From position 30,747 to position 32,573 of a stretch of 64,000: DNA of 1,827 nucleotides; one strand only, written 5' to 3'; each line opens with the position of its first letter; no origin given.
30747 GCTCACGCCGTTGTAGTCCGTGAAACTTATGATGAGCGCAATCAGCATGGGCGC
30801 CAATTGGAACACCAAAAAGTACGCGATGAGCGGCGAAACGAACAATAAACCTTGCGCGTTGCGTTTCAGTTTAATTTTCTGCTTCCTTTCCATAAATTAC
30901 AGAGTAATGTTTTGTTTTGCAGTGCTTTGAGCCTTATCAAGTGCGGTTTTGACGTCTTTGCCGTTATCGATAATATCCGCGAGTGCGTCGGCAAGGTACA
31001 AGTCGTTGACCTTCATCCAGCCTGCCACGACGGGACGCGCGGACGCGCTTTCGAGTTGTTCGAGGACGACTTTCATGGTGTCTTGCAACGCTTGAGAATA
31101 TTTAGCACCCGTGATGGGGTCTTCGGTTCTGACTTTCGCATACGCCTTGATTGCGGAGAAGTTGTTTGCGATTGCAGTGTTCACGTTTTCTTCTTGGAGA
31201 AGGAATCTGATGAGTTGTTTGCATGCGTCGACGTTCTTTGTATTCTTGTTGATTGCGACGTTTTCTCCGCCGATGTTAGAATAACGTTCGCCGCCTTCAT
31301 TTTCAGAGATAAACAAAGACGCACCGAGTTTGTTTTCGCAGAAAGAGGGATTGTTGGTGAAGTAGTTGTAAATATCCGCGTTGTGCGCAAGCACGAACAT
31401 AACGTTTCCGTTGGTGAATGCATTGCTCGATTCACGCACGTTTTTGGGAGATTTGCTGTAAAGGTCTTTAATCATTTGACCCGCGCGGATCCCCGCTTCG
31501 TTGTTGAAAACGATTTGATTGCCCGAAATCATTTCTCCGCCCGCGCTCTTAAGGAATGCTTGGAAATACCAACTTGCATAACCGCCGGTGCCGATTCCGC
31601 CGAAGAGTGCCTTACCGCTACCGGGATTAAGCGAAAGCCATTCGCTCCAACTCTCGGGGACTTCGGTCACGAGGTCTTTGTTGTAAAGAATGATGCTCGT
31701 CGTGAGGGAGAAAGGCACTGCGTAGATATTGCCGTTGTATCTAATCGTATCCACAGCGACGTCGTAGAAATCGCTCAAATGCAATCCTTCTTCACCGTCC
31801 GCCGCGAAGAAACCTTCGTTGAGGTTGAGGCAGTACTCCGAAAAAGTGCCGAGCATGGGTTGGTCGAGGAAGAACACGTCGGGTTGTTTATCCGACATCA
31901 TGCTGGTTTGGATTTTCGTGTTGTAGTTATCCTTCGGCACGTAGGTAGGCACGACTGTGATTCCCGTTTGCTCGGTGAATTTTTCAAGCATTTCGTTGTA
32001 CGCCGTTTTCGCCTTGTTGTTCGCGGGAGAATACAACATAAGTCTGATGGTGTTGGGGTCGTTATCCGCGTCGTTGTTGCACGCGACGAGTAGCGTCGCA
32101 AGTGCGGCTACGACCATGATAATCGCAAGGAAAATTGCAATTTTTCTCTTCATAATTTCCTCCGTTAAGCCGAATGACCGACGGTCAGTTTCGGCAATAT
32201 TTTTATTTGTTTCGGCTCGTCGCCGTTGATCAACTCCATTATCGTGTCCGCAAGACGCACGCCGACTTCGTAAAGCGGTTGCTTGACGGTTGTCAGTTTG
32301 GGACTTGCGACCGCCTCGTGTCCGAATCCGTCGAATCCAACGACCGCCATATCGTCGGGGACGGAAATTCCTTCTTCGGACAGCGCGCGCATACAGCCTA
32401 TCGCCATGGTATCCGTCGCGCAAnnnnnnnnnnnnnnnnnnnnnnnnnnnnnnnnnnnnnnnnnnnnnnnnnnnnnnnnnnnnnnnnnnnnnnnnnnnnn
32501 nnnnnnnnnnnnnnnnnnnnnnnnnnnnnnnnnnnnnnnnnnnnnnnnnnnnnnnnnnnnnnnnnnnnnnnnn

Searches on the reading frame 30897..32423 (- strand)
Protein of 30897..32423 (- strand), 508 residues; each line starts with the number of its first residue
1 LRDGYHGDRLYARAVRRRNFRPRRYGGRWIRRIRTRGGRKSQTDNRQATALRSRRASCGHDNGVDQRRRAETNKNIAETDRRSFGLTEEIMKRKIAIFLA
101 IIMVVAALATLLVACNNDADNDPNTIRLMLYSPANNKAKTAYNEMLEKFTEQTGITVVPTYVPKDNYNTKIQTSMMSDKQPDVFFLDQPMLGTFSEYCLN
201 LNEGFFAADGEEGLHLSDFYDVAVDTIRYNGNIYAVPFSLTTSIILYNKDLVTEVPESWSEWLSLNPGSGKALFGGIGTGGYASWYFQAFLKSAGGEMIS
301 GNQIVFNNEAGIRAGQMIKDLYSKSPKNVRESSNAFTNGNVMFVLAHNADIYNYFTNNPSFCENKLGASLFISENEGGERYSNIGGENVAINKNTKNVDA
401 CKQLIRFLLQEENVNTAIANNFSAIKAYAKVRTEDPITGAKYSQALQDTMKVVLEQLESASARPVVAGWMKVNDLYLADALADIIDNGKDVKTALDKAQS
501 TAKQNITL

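Call 8: search_protein_families(library=ncbifam, proteins=[window:30897-32423:-], max_evalue=0.1)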
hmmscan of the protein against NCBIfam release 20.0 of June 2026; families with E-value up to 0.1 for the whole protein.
window:30897-32423:- (508 aa): 6 families
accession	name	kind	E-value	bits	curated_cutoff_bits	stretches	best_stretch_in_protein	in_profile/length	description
TIGR03850.1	bind_CPR_0540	equivalog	9.6e-14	50.8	299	1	99-472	4-395/437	carbohydrate ABC transporter substrate-binding protein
NF007011.0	PRK09474.1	equivalog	7.5e-13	48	291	1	102-266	9-162/396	maltose/maltodextrin ABC transporter substrate-binding protein MalE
NF053763.1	ABCarbgalBndGanS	equivalog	3e-09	36.2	700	1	102-506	6-415/420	galactooligosaccharide ABC transporter substrate-binding protein GanS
TIGR04541.1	thiaminase_BcmE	equivalog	0.0011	17.9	175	1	96-250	2-141/381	thiamine pyridinylase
NF045961.1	MAG5150_fam_LP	equivalog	0.0016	17.9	80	1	91-156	1-71/331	MAG5150 family histidine triad lipoprotein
TIGR01098.1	3A0109s03R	subfamily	0.031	13.8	112.05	1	93-173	2-79/253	phosphate/phosphite/phosphonate ABC transporter substrate-binding protein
